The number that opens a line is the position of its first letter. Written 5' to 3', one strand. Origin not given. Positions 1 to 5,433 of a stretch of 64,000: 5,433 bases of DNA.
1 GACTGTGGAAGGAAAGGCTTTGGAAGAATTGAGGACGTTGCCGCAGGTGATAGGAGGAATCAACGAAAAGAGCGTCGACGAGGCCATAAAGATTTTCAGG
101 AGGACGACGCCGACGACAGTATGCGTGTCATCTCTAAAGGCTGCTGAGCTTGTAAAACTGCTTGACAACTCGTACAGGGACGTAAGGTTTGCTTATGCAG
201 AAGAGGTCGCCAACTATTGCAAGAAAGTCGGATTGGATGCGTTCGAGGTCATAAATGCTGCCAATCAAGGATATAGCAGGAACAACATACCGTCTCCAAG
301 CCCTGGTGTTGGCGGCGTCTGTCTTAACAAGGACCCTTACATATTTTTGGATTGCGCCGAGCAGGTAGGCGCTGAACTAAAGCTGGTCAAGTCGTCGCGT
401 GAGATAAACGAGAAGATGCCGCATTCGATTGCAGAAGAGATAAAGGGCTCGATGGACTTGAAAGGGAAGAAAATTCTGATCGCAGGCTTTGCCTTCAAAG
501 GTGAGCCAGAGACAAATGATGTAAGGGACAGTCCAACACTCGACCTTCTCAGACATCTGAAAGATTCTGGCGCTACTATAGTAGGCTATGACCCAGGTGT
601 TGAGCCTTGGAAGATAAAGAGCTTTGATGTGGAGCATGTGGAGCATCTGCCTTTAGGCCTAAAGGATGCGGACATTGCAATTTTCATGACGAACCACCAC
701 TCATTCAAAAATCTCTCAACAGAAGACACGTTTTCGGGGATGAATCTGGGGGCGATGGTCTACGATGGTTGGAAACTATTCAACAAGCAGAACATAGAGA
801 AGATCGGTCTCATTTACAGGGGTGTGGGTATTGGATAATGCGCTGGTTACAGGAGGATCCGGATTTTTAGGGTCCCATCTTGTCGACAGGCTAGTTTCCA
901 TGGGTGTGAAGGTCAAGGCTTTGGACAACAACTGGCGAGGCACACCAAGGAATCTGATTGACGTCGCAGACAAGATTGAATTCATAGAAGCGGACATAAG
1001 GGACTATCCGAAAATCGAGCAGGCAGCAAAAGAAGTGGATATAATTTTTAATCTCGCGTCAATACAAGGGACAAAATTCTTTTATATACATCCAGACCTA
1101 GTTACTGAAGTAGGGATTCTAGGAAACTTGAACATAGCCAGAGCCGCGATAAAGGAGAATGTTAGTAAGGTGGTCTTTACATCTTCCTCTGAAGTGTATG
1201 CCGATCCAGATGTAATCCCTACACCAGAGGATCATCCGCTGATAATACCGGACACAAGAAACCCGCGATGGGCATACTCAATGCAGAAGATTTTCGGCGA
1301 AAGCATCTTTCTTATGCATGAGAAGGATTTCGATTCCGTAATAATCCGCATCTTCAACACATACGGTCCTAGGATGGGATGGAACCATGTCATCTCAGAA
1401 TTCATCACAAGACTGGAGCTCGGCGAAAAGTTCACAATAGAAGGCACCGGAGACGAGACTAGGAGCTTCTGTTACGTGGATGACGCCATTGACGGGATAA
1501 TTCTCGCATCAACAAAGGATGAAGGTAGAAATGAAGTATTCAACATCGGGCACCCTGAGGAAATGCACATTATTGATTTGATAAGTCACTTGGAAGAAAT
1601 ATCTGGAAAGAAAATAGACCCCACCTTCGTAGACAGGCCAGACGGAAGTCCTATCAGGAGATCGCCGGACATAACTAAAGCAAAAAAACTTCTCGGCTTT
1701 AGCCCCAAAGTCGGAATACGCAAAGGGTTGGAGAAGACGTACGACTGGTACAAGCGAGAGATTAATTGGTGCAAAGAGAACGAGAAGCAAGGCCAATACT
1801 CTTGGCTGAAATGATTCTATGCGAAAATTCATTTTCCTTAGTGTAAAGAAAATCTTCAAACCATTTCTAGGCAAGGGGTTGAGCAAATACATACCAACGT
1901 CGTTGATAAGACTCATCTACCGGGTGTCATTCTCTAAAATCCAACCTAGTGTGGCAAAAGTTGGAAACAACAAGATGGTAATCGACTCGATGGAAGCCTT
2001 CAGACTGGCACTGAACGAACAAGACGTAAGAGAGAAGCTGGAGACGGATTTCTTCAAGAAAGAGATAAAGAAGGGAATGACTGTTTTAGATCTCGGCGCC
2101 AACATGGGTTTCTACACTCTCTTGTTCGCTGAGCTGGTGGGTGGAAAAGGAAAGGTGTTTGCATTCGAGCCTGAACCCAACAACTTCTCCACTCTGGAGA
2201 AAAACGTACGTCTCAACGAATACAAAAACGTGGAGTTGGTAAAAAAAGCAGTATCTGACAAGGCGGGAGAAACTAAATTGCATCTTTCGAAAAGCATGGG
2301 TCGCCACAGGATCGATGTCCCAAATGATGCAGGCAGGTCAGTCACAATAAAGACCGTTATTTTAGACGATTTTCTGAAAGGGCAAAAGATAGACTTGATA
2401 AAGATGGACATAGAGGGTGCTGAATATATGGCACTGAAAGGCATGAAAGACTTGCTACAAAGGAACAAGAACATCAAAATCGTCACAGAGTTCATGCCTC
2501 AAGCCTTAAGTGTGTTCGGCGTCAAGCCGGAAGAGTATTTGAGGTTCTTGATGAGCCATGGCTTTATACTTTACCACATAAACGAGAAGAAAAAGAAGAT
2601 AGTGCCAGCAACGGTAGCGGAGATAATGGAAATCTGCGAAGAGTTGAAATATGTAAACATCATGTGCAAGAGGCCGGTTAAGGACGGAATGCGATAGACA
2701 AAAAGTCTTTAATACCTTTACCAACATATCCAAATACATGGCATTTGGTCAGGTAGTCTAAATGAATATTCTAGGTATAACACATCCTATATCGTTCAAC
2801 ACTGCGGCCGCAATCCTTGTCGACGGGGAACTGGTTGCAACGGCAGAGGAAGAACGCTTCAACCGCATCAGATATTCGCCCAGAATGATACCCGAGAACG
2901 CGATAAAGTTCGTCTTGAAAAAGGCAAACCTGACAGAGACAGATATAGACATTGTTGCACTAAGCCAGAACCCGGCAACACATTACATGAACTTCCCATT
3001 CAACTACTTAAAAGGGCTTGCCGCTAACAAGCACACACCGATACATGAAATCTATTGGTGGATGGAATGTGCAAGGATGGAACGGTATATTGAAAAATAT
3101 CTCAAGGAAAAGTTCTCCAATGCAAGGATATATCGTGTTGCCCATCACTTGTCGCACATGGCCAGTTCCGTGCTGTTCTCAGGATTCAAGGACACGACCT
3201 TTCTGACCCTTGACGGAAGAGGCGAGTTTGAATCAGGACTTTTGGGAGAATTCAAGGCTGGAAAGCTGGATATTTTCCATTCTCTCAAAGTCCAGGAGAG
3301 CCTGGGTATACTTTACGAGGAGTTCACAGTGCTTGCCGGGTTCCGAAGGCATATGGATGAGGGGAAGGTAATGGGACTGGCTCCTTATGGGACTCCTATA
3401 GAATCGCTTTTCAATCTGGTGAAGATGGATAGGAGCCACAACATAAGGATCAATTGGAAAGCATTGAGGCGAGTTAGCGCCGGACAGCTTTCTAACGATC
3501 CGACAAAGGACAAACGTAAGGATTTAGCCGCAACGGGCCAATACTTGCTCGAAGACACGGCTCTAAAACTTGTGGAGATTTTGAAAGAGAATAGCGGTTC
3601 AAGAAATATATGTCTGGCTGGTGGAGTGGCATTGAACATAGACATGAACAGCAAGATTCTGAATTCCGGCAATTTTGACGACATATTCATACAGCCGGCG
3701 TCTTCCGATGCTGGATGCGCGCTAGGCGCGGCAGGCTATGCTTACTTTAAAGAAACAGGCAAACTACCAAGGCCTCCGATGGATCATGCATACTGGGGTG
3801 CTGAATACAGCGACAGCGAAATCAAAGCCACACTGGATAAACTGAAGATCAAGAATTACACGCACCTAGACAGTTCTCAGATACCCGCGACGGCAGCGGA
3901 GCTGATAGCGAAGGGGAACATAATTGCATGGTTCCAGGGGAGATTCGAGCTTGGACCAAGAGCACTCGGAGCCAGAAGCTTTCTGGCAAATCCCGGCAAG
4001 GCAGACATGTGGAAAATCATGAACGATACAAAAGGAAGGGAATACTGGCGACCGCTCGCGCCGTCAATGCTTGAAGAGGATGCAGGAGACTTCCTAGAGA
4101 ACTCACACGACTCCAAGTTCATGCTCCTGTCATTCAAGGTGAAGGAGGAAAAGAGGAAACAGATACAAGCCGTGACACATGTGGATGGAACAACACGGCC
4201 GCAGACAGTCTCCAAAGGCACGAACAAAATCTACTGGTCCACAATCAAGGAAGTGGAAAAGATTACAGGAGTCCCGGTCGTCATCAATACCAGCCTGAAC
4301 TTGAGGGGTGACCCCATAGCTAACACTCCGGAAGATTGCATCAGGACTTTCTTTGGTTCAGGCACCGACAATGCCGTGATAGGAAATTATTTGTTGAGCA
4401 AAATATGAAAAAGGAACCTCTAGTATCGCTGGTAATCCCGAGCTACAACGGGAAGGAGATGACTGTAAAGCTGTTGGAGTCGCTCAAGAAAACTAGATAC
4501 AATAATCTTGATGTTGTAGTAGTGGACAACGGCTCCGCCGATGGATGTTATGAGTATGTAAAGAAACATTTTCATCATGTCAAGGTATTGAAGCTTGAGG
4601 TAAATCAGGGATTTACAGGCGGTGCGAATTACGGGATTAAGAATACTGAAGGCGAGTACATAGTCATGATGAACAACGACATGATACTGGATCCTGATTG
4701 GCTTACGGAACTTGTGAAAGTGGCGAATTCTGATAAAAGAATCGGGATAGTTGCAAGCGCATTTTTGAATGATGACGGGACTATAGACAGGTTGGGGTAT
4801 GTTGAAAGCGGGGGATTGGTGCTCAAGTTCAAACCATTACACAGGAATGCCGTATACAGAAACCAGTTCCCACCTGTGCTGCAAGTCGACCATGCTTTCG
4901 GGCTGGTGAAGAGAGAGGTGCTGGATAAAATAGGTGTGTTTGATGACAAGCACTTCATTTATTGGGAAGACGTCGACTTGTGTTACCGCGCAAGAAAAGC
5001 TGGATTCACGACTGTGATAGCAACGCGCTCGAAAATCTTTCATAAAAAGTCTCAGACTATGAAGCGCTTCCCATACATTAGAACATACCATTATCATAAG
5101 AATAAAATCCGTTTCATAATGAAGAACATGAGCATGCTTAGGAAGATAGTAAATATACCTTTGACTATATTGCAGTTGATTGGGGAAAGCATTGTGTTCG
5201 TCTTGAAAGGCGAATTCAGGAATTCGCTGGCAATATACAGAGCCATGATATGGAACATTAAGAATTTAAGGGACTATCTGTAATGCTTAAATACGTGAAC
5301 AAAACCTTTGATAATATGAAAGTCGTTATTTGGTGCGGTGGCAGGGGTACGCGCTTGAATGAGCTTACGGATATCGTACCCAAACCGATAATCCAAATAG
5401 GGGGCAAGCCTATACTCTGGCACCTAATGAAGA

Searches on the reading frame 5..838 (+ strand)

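Call 67: search_protein_families(library=pfam, proteins=[window:5-838:+], max_evalue=0.00001)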
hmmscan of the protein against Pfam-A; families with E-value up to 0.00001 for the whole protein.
window:5-838:+ (277 aa): 2 families
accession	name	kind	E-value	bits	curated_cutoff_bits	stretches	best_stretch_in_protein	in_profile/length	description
PF00984.24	UDPG_MGDP_dh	-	1.1e-23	83.5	25.4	1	46-136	2-93/94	UDP-glucose/GDP-mannose dehydrogenase family, central domain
PF03720.21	UDPG_MGDP_dh_C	-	1.4e-19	70.8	30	1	158-260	1-102/103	UDP-glucose/GDP-mannose dehydrogenase family, UDP binding domain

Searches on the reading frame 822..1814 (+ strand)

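Call 67: search_protein_families(library=pfam, proteins=[window:822-1814:+], max_evalue=0.00001)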
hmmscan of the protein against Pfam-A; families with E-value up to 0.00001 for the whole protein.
window:822-1814:+ (330 aa): 8 families
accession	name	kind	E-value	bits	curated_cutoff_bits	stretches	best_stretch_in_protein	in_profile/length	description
PF01370.27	Epimerase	-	2.8e-48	164.9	20.9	1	7-243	1-240/240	NAD dependent epimerase/dehydratase family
PF16363.11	GDP_Man_Dehyd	-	4.3e-39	135.3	27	1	8-306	1-332/332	GDP-mannose 4,6 dehydratase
PF01073.25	3Beta_HSD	-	6.5e-23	81.6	22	1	8-231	1-230/280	3-beta hydroxysteroid dehydrogenase/isomerase family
PF02719.21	Polysacc_synt_2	-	6.6e-12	45.6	20.2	1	8-122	2-128/293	Polysaccharide biosynthesis protein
PF13460.12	NAD_binding_10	-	1.1e-08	35.6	27.2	1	11-128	1-104/184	NAD(P)H-binding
PF04321.23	RmlD_sub_bind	-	4.5e-08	32.9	27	1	7-186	3-156/287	RmlD substrate binding domain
PF05368.20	NmrA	-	8.9e-07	29.2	27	1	8-121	6-106/298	NmrA-like family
PF00106.31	adh_short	-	1.1e-06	28.7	26.6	1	6-122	2-136/195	short chain dehydrogenase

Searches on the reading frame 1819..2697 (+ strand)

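Call 67: search_protein_families(library=pfam, proteins=[window:1819-2697:+], max_evalue=0.00001)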
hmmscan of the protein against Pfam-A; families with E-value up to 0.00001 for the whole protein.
window:1819-2697:+ (292 aa): 4 families
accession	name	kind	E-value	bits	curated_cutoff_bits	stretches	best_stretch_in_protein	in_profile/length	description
PF05050.19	Methyltransf_21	-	2.7e-22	80.2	22.7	1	91-250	1-172/173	Methyltransferase FkbM domain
PF02475.24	TRM5-TYW2_MTfase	-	4.4e-07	30.4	28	0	79-138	30-88/164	TRM5/TYW2 methyltransferase domain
PF13847.12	Methyltransf_31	-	2.3e-06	27.8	27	1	83-147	1-65/145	Methyltransferase domain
PF01135.25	PCMT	-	4.6e-06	27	20.3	1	80-141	70-129/210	Protein-L-isoaspartate(D-aspartate) O-methyltransferase (PCMT)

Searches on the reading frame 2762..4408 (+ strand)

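Call 67: search_protein_families(library=pfam, proteins=[window:2762-4408:+], max_evalue=0.00001)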
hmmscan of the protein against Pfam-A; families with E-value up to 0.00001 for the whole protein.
window:2762-4408:+ (548 aa): 2 families
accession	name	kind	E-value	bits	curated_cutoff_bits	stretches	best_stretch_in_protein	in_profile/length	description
PF16861.10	Carbam_trans_C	-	6e-62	208.6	27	1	379-547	1-170/170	Carbamoyltransferase C-terminus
PF02543.21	Carbam_trans_N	-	2.2e-53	182.3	24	1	3-324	2-345/346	Carbamoyltransferase N-terminus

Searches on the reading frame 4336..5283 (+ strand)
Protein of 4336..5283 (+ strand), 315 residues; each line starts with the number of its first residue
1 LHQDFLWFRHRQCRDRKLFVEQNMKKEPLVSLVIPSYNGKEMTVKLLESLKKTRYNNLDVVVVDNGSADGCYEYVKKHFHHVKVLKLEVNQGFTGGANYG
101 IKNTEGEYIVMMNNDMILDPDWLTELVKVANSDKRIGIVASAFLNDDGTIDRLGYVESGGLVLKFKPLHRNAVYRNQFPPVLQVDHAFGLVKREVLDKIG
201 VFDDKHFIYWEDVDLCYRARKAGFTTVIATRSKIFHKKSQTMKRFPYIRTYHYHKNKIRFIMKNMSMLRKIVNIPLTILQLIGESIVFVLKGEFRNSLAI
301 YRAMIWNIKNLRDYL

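Call 67: search_protein_families(library=pfam, proteins=[window:4336-5283:+], max_evalue=0.00001)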
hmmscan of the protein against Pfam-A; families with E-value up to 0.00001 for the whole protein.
window:4336-5283:+ (315 aa): 4 families
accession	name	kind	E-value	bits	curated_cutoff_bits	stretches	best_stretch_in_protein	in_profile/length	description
PF00535.33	Glycos_transf_2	-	1.1e-28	100.7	23.3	1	31-199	1-167/168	Glycosyl transferase family 2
PF13641.12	Glyco_tranf_2_3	-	1.3e-16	61.8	27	1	30-241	3-209/230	Glycosyltransferase like family 2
PF10111.15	Glyco_tranf_2_2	-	7.4e-07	29.4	27.3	1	31-134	1-110/276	Glycosyltransferase like family 2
PF13712.12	Glyco_tranf_2_5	-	4.5e-06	27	27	1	81-240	29-191/210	Glycosyltransferase like family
